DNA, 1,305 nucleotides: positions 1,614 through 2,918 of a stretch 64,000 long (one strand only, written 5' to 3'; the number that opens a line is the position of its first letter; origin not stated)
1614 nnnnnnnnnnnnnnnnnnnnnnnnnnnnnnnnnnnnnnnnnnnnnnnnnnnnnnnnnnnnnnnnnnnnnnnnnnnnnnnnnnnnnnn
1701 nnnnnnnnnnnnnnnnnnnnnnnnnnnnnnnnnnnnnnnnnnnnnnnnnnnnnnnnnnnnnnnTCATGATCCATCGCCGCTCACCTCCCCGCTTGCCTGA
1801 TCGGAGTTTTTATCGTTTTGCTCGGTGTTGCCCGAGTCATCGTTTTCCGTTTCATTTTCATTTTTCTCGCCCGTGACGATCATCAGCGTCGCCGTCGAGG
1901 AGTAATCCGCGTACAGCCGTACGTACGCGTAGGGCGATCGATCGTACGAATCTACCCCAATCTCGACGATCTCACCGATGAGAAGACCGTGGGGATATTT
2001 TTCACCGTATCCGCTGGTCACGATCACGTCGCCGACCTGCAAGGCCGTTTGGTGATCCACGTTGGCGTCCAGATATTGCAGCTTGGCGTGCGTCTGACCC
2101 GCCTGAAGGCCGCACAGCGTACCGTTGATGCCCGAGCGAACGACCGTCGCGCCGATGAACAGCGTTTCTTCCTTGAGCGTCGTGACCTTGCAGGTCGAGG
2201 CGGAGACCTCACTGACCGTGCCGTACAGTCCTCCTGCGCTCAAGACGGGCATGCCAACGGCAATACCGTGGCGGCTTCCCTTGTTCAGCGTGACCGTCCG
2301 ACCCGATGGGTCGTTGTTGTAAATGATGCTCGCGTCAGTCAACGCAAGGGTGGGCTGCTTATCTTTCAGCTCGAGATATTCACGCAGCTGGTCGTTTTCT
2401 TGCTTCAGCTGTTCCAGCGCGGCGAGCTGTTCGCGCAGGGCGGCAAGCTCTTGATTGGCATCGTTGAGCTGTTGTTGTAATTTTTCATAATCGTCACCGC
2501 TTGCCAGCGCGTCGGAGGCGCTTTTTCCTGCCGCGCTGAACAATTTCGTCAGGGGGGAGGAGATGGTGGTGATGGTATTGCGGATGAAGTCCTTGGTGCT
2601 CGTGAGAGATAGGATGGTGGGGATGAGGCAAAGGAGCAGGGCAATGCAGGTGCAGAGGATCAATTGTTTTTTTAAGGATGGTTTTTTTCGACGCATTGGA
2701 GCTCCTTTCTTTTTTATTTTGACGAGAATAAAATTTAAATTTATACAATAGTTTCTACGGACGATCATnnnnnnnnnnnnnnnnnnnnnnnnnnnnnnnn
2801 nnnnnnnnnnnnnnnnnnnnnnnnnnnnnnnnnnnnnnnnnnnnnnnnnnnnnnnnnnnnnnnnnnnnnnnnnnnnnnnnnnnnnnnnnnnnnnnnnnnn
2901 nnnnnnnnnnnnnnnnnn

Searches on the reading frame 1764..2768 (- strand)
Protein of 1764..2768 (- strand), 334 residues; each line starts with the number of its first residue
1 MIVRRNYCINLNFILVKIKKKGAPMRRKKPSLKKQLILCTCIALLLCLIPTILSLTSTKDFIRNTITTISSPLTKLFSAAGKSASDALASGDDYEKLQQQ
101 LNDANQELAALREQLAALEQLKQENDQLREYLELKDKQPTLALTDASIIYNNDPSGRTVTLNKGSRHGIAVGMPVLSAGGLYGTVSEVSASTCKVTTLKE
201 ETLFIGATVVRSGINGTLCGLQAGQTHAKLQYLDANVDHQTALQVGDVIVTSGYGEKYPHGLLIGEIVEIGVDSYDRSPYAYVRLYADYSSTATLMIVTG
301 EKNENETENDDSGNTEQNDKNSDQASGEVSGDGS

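Call 12: search_protein_families(library=ncbifam, proteins=[window:1764-2768:-], max_evalue=0.01)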
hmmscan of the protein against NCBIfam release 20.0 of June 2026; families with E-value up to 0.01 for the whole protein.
window:1764-2768:- (334 aa): 18 families
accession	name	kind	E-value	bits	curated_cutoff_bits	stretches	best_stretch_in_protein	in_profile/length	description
TIGR00219.1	mreC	equivalog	7.5e-34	117.2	92.75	1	92-308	66-281/283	rod shape-determining protein MreC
NF010527.0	PRK13922.6-2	equivalog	1.6e-31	109.4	289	1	107-291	60-237/249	rod shape-determining protein MreC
NF010533.0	PRK13922.9-5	equivalog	6.6e-30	104.3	384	1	28-303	7-279/345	rod shape-determining protein MreC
NF010513.0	PRK13922.12-3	equivalog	1.8e-25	90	380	1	42-321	32-297/305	rod shape-determining protein MreC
NF010532.0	PRK13922.9-3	equivalog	2.5e-25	89.1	243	1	84-308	50-270/280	rod shape-determining protein MreC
NF010514.0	PRK13922.12-4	equivalog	1.3e-24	86.9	337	1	33-269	26-250/276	rod shape-determining protein MreC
NF010520.0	PRK13922.13-5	equivalog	2.5e-22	79.4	343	1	43-269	12-230/263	rod shape-determining protein MreC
NF010524.0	PRK13922.14-4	equivalog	4.3e-22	78.5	332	1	32-297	3-267/270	rod shape-determining protein MreC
NF010510.0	PRK13922.11-5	equivalog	6.2e-21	74.8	415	1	35-293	8-265/334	rod shape-determining protein MreC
NF010518.0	PRK13922.13-3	equivalog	1.2e-19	70.6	385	1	40-255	26-240/295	rod shape-determining protein MreC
NF010512.0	PRK13922.12-1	equivalog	2.9e-17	62.8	336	1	55-269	34-242/287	rod shape-determining protein MreC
NF010519.0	PRK13922.13-4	equivalog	1.7e-16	60.4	505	1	60-316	38-290/406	rod shape-determining protein MreC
NF010508.0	PRK13922.11-1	equivalog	1.5e-08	33.8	648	1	42-235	13-218/369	rod shape-determining protein MreC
NF011450.0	PRK14872.1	equivalog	1.5e-07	31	407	1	38-214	13-177/338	rod shape-determining protein MreC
NF010507.0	PRK13922.10-6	equivalog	2.9e-07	30.4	219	1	241-300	193-250/252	rod shape-determining protein MreC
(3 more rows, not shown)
